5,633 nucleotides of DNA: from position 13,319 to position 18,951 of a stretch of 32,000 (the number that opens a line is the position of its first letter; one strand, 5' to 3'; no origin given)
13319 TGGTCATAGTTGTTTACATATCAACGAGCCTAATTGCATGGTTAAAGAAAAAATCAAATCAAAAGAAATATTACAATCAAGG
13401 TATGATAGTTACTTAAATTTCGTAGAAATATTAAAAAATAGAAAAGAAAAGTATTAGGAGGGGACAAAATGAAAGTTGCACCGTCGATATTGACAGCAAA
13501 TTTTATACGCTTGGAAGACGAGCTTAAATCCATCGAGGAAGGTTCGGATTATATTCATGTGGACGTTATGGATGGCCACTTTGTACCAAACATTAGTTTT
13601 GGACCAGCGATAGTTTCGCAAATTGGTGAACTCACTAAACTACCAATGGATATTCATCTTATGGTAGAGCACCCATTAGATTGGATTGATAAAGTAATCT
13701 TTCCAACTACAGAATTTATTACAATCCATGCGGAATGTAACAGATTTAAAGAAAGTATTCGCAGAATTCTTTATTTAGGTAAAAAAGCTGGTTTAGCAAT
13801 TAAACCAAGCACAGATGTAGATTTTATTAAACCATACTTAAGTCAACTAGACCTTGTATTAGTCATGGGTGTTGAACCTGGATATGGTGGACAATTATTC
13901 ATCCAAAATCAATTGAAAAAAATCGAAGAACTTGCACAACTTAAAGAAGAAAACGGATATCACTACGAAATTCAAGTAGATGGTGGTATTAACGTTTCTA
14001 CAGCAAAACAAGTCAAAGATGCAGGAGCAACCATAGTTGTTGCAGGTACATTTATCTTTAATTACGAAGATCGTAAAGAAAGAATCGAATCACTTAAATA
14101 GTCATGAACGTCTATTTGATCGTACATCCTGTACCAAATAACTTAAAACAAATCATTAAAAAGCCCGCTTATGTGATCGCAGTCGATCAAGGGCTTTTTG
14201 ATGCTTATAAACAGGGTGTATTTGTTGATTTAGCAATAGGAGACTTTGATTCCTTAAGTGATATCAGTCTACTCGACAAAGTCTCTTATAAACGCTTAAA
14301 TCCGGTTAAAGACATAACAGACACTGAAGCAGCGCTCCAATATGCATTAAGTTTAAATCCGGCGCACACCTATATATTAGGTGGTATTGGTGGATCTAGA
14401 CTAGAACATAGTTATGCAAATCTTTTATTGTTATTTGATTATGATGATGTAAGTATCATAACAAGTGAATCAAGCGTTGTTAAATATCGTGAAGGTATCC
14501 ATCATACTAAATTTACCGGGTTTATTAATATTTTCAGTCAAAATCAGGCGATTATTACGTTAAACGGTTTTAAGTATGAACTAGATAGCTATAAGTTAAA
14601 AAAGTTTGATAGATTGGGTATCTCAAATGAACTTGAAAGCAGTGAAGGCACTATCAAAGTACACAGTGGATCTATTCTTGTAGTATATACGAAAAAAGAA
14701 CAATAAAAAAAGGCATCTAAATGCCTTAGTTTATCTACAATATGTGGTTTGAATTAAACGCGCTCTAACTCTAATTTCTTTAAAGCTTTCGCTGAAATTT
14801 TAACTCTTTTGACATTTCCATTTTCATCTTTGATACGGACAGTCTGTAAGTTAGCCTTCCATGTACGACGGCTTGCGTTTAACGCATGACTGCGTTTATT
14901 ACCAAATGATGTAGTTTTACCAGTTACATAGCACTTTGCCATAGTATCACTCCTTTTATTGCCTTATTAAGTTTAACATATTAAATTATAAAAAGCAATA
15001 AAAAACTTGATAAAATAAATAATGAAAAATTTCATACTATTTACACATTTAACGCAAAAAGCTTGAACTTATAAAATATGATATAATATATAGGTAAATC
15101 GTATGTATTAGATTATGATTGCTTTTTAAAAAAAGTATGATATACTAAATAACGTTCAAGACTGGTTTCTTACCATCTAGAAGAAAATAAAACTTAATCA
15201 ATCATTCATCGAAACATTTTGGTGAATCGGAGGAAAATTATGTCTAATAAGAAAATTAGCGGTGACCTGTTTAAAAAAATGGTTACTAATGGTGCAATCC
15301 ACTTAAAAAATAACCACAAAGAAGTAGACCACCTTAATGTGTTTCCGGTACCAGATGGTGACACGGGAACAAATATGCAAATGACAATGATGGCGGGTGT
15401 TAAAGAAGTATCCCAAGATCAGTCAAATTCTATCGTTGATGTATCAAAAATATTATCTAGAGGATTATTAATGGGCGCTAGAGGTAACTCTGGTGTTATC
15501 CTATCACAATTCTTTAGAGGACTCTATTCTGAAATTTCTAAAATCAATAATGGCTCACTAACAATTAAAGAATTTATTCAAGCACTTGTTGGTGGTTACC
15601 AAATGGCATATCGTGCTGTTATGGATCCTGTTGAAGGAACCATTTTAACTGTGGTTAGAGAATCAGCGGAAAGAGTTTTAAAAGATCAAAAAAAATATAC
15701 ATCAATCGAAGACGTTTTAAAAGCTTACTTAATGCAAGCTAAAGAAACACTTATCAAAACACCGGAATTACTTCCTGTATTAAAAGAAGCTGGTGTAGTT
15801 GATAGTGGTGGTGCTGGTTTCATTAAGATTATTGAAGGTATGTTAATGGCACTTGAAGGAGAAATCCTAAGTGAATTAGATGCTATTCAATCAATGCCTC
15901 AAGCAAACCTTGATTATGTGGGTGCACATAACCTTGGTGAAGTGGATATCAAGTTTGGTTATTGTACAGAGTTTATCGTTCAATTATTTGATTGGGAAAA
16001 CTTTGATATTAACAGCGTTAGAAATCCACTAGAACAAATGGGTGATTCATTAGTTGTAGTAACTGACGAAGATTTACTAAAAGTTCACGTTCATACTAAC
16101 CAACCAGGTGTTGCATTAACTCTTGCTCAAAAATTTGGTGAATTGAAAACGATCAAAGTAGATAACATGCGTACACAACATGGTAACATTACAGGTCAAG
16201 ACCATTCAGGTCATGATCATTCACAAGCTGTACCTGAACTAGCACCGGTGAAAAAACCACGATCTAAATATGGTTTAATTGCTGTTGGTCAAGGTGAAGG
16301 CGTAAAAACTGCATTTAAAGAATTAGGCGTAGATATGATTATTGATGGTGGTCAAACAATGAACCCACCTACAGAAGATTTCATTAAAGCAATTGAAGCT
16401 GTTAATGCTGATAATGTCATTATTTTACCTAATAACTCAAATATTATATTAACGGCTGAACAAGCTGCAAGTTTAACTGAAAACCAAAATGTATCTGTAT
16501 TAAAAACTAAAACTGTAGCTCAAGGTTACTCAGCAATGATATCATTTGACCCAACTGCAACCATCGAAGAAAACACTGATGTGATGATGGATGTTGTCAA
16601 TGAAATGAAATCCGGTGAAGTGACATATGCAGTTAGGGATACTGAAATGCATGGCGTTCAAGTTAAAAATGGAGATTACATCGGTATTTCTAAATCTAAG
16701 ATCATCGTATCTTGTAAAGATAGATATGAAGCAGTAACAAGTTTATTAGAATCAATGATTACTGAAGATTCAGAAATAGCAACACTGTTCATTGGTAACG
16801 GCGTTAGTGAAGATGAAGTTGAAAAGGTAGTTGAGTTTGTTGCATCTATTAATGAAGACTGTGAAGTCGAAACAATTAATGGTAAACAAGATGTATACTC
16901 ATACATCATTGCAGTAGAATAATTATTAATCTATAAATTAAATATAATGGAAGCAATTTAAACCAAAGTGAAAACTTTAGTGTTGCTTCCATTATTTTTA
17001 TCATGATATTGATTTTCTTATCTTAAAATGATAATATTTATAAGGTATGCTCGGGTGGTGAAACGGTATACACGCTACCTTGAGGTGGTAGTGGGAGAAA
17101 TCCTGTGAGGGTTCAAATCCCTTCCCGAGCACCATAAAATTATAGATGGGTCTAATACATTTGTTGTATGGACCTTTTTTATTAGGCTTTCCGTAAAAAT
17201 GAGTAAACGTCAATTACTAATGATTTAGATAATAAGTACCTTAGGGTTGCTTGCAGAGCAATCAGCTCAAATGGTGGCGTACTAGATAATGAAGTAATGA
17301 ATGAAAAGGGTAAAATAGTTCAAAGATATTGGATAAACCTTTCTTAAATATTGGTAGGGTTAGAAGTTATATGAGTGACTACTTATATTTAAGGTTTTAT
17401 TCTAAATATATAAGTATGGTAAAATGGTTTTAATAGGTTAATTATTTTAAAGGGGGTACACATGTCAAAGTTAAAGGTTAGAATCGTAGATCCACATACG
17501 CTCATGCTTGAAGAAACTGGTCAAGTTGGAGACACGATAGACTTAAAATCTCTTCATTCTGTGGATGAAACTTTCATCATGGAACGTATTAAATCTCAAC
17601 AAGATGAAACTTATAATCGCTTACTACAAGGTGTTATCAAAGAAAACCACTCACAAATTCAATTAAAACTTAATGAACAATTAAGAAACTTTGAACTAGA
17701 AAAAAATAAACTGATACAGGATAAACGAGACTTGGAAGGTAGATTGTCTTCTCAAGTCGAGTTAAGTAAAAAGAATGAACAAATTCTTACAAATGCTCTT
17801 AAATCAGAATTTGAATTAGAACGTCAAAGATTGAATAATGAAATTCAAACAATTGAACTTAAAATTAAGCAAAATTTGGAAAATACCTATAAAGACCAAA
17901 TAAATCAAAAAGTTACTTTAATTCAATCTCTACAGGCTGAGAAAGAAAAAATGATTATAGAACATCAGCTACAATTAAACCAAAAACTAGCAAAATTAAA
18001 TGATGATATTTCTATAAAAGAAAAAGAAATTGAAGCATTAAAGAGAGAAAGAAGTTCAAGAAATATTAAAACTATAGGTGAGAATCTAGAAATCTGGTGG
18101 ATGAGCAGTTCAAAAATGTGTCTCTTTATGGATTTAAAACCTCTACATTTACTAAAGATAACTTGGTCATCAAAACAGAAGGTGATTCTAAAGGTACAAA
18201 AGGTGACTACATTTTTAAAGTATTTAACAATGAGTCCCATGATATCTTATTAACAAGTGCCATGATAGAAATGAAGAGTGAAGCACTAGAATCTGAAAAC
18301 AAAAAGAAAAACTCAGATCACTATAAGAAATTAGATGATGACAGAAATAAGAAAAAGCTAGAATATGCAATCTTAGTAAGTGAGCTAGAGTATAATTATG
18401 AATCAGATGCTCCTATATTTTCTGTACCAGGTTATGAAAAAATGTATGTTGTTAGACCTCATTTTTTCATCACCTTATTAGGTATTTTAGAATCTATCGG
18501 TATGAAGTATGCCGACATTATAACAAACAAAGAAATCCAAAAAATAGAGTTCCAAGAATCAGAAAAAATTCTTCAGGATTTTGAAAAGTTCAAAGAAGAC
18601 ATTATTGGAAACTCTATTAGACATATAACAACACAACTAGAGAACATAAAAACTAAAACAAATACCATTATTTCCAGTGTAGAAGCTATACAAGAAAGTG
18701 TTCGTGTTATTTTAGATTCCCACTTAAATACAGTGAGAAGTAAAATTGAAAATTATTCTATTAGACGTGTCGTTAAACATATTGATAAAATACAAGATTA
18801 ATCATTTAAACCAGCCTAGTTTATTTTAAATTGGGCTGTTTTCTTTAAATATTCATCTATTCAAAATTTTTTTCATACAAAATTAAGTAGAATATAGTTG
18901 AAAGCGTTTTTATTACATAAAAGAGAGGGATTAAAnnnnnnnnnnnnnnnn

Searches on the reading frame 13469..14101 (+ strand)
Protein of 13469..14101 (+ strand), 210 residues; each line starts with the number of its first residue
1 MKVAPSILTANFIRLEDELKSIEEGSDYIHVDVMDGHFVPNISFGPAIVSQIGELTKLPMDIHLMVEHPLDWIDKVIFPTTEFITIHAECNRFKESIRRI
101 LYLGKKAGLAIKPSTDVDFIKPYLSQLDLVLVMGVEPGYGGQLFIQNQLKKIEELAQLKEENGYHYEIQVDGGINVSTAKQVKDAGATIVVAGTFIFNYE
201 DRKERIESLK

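Call 10: search_protein_families(library=pfam, proteins=[window:13469-14101:+])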
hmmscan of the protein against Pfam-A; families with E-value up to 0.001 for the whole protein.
window:13469-14101:+ (210 aa): 1 family
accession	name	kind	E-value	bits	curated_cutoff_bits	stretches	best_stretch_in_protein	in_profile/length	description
PF00834.25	Ribul_P_3_epim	-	2.9e-65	219.8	21.1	1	2-197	1-198/198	Ribulose-phosphate 3 epimerase family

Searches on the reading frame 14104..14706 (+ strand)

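Call 71: search_protein_families(library=pfam, proteins=[window:14104-14706:+], max_evalue=0.01)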
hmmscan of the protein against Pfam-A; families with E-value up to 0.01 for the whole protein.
window:14104-14706:+ (200 aa): 2 families
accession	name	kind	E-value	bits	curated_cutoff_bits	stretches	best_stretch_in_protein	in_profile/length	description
PF04263.21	TPK_catalytic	-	2e-15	57.1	30.7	1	15-113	2-104/113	Thiamin pyrophosphokinase, catalytic domain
PF04265.19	TPK_B1_binding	-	2e-09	37.4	22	1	137-190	13-66/67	Thiamin pyrophosphokinase, vitamin B1 binding domain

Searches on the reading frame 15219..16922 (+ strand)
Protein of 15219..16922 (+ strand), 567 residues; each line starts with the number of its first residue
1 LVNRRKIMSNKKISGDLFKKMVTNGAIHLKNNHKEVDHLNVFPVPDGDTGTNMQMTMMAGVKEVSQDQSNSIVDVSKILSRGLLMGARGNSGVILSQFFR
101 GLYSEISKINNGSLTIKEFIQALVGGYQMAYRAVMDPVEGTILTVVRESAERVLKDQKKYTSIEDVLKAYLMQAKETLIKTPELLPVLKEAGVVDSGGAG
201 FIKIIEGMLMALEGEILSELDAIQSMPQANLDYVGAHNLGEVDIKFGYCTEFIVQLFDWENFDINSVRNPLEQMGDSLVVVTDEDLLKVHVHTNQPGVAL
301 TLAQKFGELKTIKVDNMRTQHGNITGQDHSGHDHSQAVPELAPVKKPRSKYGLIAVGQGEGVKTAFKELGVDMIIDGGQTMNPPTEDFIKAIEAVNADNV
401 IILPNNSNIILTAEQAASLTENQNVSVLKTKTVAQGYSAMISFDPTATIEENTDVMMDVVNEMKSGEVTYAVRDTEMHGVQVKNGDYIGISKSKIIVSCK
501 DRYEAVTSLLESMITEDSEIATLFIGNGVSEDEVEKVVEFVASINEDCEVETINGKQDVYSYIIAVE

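Call 71: search_protein_families(library=pfam, proteins=[window:15219-16922:+], max_evalue=0.01)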
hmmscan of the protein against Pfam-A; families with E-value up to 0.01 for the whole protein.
window:15219-16922:+ (567 aa): 3 families
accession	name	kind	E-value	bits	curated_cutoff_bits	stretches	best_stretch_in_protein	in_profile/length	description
PF13684.11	FakA-like_C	-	1.4e-80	270.1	23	1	352-567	1-216/216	Fatty acid kinase subunit A-like, C-terminal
PF02734.22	Dak2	-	6.4e-41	140.6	27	1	43-209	1-173/174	DAK2 domain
PF21645.3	FakA-like_M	-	2.1e-31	108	24.9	1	245-323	1-79/80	Fatty acid kinase subunit A-like, middle domain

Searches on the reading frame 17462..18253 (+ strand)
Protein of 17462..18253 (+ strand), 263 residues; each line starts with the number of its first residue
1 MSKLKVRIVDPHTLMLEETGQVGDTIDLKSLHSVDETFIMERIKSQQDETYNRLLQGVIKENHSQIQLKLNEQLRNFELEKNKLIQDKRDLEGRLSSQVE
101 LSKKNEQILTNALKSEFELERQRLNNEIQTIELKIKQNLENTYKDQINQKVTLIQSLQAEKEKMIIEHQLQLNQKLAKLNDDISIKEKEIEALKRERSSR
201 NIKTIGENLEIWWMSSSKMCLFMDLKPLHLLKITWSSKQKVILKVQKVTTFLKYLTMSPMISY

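Call 71: search_protein_families(library=pfam, proteins=[window:17462-18253:+], max_evalue=0.01)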
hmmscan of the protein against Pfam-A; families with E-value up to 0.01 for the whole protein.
window:17462-18253:+ (263 aa): 1 family
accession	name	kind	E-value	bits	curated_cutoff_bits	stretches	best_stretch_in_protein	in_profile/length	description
PF23763.2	Beta-barrel_GLAA-B_I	-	0.0043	17.7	28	1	56-132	2-82/95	GLAA-B beta-barrel domain I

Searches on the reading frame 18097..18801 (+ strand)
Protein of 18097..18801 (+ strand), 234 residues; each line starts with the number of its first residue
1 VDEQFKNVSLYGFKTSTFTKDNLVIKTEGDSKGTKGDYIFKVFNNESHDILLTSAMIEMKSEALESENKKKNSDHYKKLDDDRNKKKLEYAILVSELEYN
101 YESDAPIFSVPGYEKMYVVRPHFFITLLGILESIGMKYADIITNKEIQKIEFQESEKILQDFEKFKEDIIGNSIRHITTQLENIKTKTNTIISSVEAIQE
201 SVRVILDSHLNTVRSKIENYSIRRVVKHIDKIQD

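Call 71: search_protein_families(library=pfam, proteins=[window:18097-18801:+], max_evalue=0.01)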
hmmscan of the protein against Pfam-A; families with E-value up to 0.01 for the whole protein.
window:18097-18801:+ (234 aa): 1 family
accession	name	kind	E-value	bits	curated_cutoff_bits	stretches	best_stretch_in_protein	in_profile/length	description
PF09903.14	DUF2130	-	1.5e-37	129.7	26.7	1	18-226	53-253/255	Uncharacterized protein conserved in bacteria (DUF2130)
